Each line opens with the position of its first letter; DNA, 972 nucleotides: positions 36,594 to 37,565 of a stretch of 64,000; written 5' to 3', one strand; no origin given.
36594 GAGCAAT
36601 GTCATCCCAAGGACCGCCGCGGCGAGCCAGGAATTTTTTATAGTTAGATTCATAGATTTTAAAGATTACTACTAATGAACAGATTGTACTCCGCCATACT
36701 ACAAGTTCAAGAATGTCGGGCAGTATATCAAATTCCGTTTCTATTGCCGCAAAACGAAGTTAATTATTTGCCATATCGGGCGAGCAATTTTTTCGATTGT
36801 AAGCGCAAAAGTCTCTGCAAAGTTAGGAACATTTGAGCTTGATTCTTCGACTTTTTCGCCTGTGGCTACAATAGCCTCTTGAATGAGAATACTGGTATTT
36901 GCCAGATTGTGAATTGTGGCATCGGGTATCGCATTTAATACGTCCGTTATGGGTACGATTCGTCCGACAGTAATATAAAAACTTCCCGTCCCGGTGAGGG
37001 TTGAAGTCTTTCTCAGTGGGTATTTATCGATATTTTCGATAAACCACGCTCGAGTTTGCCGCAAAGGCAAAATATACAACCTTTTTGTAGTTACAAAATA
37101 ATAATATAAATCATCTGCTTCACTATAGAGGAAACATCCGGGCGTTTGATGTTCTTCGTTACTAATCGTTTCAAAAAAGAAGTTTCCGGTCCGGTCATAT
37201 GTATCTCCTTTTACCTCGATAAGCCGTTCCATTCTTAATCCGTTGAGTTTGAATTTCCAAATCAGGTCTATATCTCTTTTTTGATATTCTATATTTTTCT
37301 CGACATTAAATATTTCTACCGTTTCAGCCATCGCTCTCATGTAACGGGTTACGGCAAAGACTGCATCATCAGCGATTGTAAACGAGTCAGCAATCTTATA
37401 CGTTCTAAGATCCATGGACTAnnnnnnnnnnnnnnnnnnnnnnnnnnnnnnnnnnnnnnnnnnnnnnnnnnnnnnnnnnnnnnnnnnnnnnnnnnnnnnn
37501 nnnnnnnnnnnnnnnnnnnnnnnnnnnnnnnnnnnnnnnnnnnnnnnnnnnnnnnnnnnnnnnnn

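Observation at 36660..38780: Low-GC island with a DPPY amino-methyltransferase and two small PD-(D/E)XK-like proteins, a candidate horizontally acquired variant R-M or defence module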

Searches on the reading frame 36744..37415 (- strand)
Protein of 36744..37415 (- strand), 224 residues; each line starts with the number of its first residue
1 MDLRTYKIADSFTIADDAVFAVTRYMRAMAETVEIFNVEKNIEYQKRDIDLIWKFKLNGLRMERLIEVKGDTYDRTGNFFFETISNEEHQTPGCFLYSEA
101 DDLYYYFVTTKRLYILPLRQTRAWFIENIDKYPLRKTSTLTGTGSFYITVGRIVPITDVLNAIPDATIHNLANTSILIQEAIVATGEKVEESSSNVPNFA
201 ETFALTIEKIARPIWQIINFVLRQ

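Call 4: search_protein_families(library=pfam, proteins=[window:36744-37415:-], max_evalue=1)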
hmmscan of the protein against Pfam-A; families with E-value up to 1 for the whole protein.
window:36744-37415:- (224 aa): 1 family
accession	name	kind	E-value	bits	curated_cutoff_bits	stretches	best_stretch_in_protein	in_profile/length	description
PF13020.12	NOV_C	-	0.094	13.2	22.1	1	35-84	18-59/91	Protein NO VEIN, C-terminal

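Call 5: search_protein_families(library=ncbifam, proteins=[window:36744-37415:-], max_evalue=1)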
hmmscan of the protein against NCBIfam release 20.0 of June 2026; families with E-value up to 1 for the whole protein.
window:36744-37415:- (224 aa): 0 families

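Call 6: search_protein_families(library=padloc, proteins=[window:36744-37415:-], max_evalue=1)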
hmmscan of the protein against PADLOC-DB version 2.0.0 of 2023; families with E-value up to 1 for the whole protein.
window:36744-37415:- (224 aa): 0 families

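Call 8: search_solved_structures(query=window:36744-37415:-, max_evalue=10)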
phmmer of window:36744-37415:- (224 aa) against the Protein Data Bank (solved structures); distinct sequences matched with E-value up to 10: 1.
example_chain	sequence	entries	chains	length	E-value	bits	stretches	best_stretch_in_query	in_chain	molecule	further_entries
9i38_A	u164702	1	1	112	0.95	12.5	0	178-216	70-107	m4D2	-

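Call 9: find_homologous_proteins(query=window:36744-37415:-, max_evalue=0.001)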
Query window:36744-37415:- (224 aa): 178 proteins with E <= 0.001 among 297 candidates; the best 120 are listed.
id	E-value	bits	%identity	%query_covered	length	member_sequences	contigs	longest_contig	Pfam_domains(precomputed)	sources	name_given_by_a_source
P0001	5.0e-144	495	100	100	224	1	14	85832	-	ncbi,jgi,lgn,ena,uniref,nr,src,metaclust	ncbi:hypothetical protein A2763_03215 [Candidatus Kaiserbacteria bacterium RIFCSPHIGHO2_01_FULL_54_3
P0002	2.1e-45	173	50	69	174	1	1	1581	-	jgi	-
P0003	1.2e-44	171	46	75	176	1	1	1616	-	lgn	-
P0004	2.0e-43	167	47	75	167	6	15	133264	-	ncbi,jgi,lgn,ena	jgi:hypothetical protein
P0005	2.7e-43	166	47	75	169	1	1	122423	-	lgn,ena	-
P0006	6.2e-43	165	48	73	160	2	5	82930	-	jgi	jgi:hypothetical protein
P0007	1.2e-42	164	46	75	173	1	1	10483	-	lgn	-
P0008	1.5e-42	164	46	76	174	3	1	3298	-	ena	-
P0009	1.5e-42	164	46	74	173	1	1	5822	-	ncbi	-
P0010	2.0e-42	163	46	72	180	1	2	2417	-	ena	-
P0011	3.3e-42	163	44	75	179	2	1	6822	-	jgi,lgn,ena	-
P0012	3.4e-42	163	48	72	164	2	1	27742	-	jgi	jgi:hypothetical protein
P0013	4.1e-42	162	48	75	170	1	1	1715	-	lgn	-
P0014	7.3e-42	162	47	75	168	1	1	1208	-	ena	-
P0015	8.5e-42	161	46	76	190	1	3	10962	-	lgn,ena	-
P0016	8.5e-42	161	51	69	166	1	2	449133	-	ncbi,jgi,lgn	jgi:hypothetical protein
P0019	2.2e-41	160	48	82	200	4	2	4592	-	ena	-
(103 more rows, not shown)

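Call 12: find_encoding_contigs(protein=P0004, flank=5000, max_places=4)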
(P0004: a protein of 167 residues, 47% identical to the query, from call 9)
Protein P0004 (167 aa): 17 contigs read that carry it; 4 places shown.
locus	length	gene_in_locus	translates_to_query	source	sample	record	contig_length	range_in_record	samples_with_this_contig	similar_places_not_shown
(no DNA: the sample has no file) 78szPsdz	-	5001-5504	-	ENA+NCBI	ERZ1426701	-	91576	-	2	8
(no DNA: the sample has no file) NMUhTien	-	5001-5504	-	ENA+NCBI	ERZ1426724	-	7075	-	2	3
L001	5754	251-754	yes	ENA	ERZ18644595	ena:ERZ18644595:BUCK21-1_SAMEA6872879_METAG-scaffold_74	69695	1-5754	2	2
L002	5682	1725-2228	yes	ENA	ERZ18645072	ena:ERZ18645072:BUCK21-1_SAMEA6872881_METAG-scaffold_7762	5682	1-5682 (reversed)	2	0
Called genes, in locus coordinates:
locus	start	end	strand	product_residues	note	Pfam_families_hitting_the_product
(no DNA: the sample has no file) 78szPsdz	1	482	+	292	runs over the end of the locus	-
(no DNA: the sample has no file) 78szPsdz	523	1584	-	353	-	PF18152:DAHP_snth_FXD, PF00793:DAHP_synth_1, PF03102:NeuB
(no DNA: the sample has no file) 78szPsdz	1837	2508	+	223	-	PF01370:Epimerase (weak), PF05368:NmrA, PF13460:NAD_binding_10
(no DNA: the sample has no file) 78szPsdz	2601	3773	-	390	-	PF00155:Aminotran_1_2, PF01041:DegT_DnrJ_EryC1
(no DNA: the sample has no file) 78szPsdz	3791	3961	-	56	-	PF02452:PemK_toxin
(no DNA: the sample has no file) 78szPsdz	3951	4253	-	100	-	-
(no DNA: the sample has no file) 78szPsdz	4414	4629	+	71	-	PF23381:Beta-prop_IFT122_1st, PF24807:WD40_CDC20-Fz, PF24814:WD40_Prp19, PF24817:WD40_WDHD1_1st, PF25172:Beta-prop_WDR3_2nd, PF25173:Beta-prop_WDR3_1st, PF25174:Beta-prop_THOC3, PF25175:Beta-prop_WDR5, +10 more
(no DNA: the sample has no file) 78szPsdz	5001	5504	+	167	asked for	-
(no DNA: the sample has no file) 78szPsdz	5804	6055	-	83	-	PF13470:PIN_3, PF01850:PIN (weak)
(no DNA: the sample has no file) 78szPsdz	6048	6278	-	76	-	-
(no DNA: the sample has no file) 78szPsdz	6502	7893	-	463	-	PF00067:p450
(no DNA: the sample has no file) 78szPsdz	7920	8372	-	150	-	-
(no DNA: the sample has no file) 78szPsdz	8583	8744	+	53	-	-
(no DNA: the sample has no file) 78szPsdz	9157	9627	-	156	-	PF11947:DUF3464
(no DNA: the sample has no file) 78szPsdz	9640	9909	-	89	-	PF00312:Ribosomal_S15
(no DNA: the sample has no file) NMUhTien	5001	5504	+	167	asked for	-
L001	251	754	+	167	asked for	-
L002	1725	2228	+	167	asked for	-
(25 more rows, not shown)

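Call 13: find_encoding_contigs(protein=P0016, flank=5000, max_places=3)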
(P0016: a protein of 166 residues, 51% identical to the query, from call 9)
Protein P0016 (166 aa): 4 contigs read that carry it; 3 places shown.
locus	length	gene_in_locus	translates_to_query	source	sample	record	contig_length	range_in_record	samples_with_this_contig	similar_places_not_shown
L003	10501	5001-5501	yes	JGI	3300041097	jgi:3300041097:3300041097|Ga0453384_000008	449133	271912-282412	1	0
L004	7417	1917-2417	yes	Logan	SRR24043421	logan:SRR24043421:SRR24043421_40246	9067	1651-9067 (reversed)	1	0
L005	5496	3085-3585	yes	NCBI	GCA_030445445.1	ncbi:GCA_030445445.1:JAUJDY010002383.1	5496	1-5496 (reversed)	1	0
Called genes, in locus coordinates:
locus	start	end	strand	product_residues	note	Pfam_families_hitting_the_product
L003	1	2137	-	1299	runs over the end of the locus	PF00672:HAMP, PF01590:GAF, PF13185:GAF_2, PF13492:GAF_3, PF13185:GAF_2, PF01590:GAF, PF13185:GAF_2, PF13492:GAF_3, +4 more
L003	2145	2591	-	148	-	PF00072:Response_reg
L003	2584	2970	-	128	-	PF00072:Response_reg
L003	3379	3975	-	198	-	-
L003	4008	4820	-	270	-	PF02086:MethyltransfD12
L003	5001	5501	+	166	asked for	-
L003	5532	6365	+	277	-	PF13020:NOV_C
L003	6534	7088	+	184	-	-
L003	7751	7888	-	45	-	PF19891:DUF6364 (weak)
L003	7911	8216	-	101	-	-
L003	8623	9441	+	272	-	-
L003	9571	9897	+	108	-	-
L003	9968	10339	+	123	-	-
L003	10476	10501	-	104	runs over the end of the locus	-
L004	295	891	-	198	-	-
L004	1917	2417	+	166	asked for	-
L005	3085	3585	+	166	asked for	-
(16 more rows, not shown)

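Call 22: find_related_loci(query=A1, collection=genome_contigs, flank=4000)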
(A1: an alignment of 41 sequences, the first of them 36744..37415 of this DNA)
Query A1 (224 aa) in genome_contigs; peptide patterns used: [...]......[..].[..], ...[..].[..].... (x = any residue, [..] = any of these).
327 stretches matched a pattern; 309 encode a relative of the query (tblastn E <= 1e-3); the best 80 are kept; 80 distinct loci.
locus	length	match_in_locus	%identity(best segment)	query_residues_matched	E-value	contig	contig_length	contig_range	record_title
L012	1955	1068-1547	52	2-160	1e-49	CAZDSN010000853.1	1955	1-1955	MAG TPA_asm: uncultured Ardenticatenaceae bacterium isolate SRP173033_co1_193 genome assembly, contig: NODE_203917_lengt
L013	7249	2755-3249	47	3-171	7e-49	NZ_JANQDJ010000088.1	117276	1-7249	Umezakia ovalisporum Ak1311 k141_9162, whole genome shotgun sequence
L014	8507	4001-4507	47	3-171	2e-48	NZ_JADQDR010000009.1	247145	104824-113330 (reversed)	Pontibacter rufus strain 172403-2 NODE_9_length_247145_cov_28.319576, whole genome shotgun sequence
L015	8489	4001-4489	47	5-171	3e-48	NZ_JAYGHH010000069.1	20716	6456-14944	Nodularia sp. UHCC 0506 scaffold00081_length=20716, whole genome shotgun sequence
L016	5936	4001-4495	46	4-173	2e-47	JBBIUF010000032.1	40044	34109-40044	MAG: Chloroflexota bacterium isolate RSF170216_bin_47 NODE_1054_length_40044_cov_6.292555, whole genome shotgun sequence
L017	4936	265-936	38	6-218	3e-47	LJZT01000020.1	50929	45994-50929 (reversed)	MAG: Phormidium sp. OSCR ITZY_scaf_198, whole genome shotgun sequence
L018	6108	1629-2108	51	2-160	6e-47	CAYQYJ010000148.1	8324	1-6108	MAG TPA_asm: uncultured Ardenticatenaceae bacterium isolate SRP329715_co1_256 genome assembly, contig: NODE_13187_length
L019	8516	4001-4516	47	1-171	5e-47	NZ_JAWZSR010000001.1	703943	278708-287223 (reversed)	Gracilibacillus pellucidus strain S3-1-1 scaffold1, whole genome shotgun sequence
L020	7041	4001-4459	48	3-155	9e-47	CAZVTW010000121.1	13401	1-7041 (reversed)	MAG TPA_asm: uncultured Bacteroidales bacterium isolate binchicken_co8_117 genome assembly, contig: NODE_8459_length_134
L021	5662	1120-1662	42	6-184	6e-47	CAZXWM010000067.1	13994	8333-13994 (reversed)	MAG TPA_asm: uncultured Phormidium sp. isolate SRP141376_co5_61 genome assembly, contig: NODE_10744_length_13994_cov_5.4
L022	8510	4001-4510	46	3-171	3e-46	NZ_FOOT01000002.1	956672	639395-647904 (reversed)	Pontibacter chinhatensis strain LP51, whole genome shotgun sequence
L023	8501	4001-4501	46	3-168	2e-46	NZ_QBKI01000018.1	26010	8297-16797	Pontibacter mucosus strain DSM 100162 Ga0183470_118, whole genome shotgun sequence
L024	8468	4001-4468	47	4-164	1e-46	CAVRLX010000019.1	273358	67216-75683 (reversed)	MAG: uncultured Chloroflexia bacterium isolate MFD01275.bin.1.180 genome assembly, contig: contig_37728, whole genome sh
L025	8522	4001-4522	44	2-174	2e-46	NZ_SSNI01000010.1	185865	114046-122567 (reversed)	Pontibacter pamirensis strain TRT317 Scaffold10_1, whole genome shotgun sequence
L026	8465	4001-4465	48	2-155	2e-46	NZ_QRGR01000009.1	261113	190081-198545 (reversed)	Pontibacter diazotrophicus strain H4X Scaffold7_1, whole genome shotgun sequence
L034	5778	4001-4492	45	4-171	2e-45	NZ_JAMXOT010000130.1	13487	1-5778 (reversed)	Oscillatoria sp. HE19RPO 161, whole genome shotgun sequence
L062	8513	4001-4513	44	4-173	2e-43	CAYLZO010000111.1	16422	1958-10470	MAG TPA_asm: uncultured Anaerolineaceae bacterium isolate SRP141376_co1_201 genome assembly, contig: NODE_7177_length_16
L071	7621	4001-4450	47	4-154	8e-43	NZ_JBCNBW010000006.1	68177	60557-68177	Aeribacillus pallidus strain NRS-2058 NRS_2058_contig_0000006, whole genome shotgun sequence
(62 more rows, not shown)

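Call 29: predict_structure(alignment_id=A1)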
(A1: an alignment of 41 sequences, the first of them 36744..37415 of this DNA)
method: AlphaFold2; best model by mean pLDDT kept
length: 224 residues; sequences in the alignment: 41
mean_pLDDT: 90.1   pTM: 0.76
mean pLDDT of the five models: 90.1, 89.9, 88.8, 88.1, 87.9
residues with pLDDT >= 90: 156; 70-90: 45; 50-70: 23; < 50: 0
segments of 3 or more residues with pLDDT < 50: none
pLDDT, mean of each block of 10 residues (from residue 1): 84 95 96 98 98 98 98 94 97 96 98 98 98 96 92 98 98 75 69 58 72 81 82
secondary structure, 60 per line:
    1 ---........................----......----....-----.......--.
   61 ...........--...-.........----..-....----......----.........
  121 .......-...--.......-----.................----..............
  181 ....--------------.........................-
elements in order: E4-7 H8-27 E32-37 H42-45 E51-57 E60-71 E78-86 H94-97 E102-107 E112-117 H118-127 E134-140 E146-155 H156-162 E167-170 H171-184 H199-223

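Call 37: search_solved_structures(query=A1, max_evalue=10, show_alignments=2)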
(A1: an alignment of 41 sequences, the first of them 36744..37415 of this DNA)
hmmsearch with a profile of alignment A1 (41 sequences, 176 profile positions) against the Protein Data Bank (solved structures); distinct sequences matched with E-value up to 10: 0.

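Call 48: search_protein_families(library=phrogs, proteins=[window:36744-37415:-], max_evalue=0.01)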
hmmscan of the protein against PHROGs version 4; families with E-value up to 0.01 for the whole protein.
window:36744-37415:- (224 aa): 0 families

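Call 51: find_related_loci(query=A1, collection=viral_contigs, flank=3500)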
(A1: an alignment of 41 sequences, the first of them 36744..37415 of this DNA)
Query A1 (224 aa) in viral_contigs; peptide patterns used: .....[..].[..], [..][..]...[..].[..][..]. (x = any residue, [..] = any of these).
65 stretches matched a pattern; 17 encode a relative of the query (tblastn E <= 1e-3); 17 distinct loci.
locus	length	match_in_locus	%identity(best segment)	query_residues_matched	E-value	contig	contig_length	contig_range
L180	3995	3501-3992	46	4-171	2e-48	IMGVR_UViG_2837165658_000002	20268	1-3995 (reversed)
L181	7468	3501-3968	50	3-163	4e-48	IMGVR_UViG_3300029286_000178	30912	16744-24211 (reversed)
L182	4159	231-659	38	10-159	4e-30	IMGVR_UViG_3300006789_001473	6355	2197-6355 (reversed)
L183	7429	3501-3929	38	10-159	4e-30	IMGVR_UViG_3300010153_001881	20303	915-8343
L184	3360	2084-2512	37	10-159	9e-30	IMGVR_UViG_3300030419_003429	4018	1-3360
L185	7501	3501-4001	37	10-178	3e-29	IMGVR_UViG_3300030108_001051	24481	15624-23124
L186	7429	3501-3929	38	10-159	1e-28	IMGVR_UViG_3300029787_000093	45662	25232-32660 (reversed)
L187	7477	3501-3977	37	10-170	7e-29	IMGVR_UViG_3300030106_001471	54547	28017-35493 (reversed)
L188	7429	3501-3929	38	10-159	1e-28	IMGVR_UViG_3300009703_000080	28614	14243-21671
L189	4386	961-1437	37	10-170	1e-28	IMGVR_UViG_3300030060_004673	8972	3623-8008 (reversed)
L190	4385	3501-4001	36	10-178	3e-28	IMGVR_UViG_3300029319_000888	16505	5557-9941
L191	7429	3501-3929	39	10-159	2e-28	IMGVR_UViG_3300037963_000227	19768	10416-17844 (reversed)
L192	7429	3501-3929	37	10-159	3e-28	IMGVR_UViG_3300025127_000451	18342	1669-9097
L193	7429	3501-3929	37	10-159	6e-28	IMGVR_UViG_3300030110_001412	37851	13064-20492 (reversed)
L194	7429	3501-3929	37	10-159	2e-27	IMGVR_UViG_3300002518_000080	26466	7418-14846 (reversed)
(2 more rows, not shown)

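Call 68: search_protein_families(library=phrogs, proteins=[L186:10-750:+, L186:773-1471:+, L186:1483-3471:+, L186:3459-3968:+, L186:3968-4204:+, L186:4780-5766:+, L186:6025-6702:+], max_evalue=0.001)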
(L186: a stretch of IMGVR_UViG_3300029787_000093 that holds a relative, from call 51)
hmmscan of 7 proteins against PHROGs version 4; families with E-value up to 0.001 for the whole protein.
L186:10-750:+ (247 aa): 7 families
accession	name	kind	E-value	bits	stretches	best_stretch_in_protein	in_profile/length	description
phrog_47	-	DNA, RNA and nucleotide metabolism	2.5e-35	123.3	1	1-239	76-329/947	DNA primase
phrog_6444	-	DNA, RNA and nucleotide metabolism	5.6e-24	85.9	1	95-213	204-329/577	DNA primase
phrog_239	-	DNA, RNA and nucleotide metabolism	6.6e-23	82.6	1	2-240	66-304/801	DNA primase/helicase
phrog_849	-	DNA, RNA and nucleotide metabolism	1.2e-13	51.8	1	74-237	155-333/435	DNA primase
phrog_22657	-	unknown function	1.7e-06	27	1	94-219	198-335/1185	-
phrog_22173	-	DNA, RNA and nucleotide metabolism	2.4e-06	28.5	1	116-223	8-116/133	DNA primase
phrog_1139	-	DNA, RNA and nucleotide metabolism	1e-05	24.7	1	142-222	173-255/895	DNA primase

L186:773-1471:+ (233 aa): 0 families

L186:1483-3471:+ (663 aa): 11 families
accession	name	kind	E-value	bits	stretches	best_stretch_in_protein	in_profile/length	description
phrog_17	-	DNA, RNA and nucleotide metabolism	5.7e-108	363.6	1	6-658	659-1247/1445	DNA polymerase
phrog_2573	-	DNA, RNA and nucleotide metabolism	1.1e-25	91.6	1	415-613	6-237/336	DNA polymerase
phrog_15971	-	DNA, RNA and nucleotide metabolism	1.4e-24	88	2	419-622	159-350/376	DNA polymerase I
phrog_12241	-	DNA, RNA and nucleotide metabolism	5.2e-22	79.5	1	15-351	124-494/502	DNA polymerase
phrog_5995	-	DNA, RNA and nucleotide metabolism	1.7e-21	77.9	1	491-661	2-195/236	DNA polymerase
phrog_10285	-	DNA, RNA and nucleotide metabolism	1.1e-12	48.7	2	552-633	233-311/321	DNA polymerase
phrog_9556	-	DNA, RNA and nucleotide metabolism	1.1e-11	45.3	1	35-263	27-262/441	DNA polymerase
phrog_7766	-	DNA, RNA and nucleotide metabolism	1.3e-07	32.2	1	550-611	95-152/186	DNA polymerase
phrog_192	-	DNA, RNA and nucleotide metabolism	1.4e-07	32.2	0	71-115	178-222/397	DNA polymerase exonuclease subunit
phrog_403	-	DNA, RNA and nucleotide metabolism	2.5e-06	27.6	1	70-193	130-252/321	DNA polymerase exonuclease subunit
phrog_35406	-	DNA, RNA and nucleotide metabolism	1e-05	25.9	1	480-557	106-183/320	DNA polymerase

L186:3459-3968:+ (170 aa): 1 family
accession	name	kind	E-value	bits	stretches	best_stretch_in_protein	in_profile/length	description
phrog_13596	-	unknown function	0.00014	22.8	1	66-159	30-122/131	-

L186:3968-4204:+ (79 aa): 17 families
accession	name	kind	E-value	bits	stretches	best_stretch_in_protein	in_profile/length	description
phrog_236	-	other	1.1e-21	79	1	6-77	233-310/431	nucleotide kinase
phrog_4897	-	other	9.9e-16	59.4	1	15-76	116-184/186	kinase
phrog_4943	-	unknown function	7.1e-15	56.9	1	14-76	91-163/166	-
phrog_5839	-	unknown function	8.8e-15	55.9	1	17-74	10-69/128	-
phrog_1689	-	other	3.2e-13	51.1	1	14-75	167-237/243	nucleotide kinase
phrog_11324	-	other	4e-13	51.1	1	16-76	13-75/139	nucleotide kinase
phrog_23238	-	unknown function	1e-10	42.6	1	8-74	122-195/196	-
phrog_4472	-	other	1.9e-10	41.6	1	16-78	16-83/100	nucleotide kinase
phrog_11450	-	unknown function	2.9e-09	37.4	1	15-73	327-389/394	-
phrog_25460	-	unknown function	4e-09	37.4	1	4-72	67-140/144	-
phrog_10602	-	other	1.2e-08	36.1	1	32-72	123-163/168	nucleotide kinase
phrog_2781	-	unknown function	7.9e-08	33.7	1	33-77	204-249/253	-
phrog_13120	-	unknown function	2.2e-07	32.7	1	16-68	67-121/134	-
phrog_32578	-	unknown function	3.5e-06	28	1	11-69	19-78/221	-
phrog_4824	-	unknown function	8.8e-05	23.5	1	33-67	24-58/128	-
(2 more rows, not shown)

L186:4780-5766:+ (329 aa): 7 families
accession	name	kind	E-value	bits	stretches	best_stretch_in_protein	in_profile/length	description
phrog_97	-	other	5.3e-53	181.9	2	18-233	16-254/506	UvsX-like recombinase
phrog_8337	-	DNA, RNA and nucleotide metabolism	2.8e-19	70.6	1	15-249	12-258/273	DNA repair protein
phrog_19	-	DNA, RNA and nucleotide metabolism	5.6e-12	46.3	1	48-107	333-392/621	DnaB-like replicative helicase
phrog_239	-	DNA, RNA and nucleotide metabolism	3.5e-10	40.5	1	51-128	342-419/801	DNA primase/helicase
phrog_6357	-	unknown function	1.1e-05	25.9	0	51-95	21-58/321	-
phrog_1366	-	unknown function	1.2e-05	26.1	1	70-154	16-98/307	-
phrog_9666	-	unknown function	0.00028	20.2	0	83-294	488-729/779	-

L186:6025-6702:+ (226 aa): 4 families
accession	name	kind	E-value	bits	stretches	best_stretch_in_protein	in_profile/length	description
phrog_1990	-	DNA, RNA and nucleotide metabolism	2.5e-21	77.3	1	25-212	17-216/290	Cas4-domain exonuclease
phrog_1706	-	DNA, RNA and nucleotide metabolism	4.8e-20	73.2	1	54-204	58-214/293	CRISPR/Cas system associated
phrog_2506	-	DNA, RNA and nucleotide metabolism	1.3e-14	55.2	1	35-209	84-312/342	exonuclease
phrog_434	-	DNA, RNA and nucleotide metabolism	3.3e-06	27.5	1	77-200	104-229/372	RecE-like recombination exonuclease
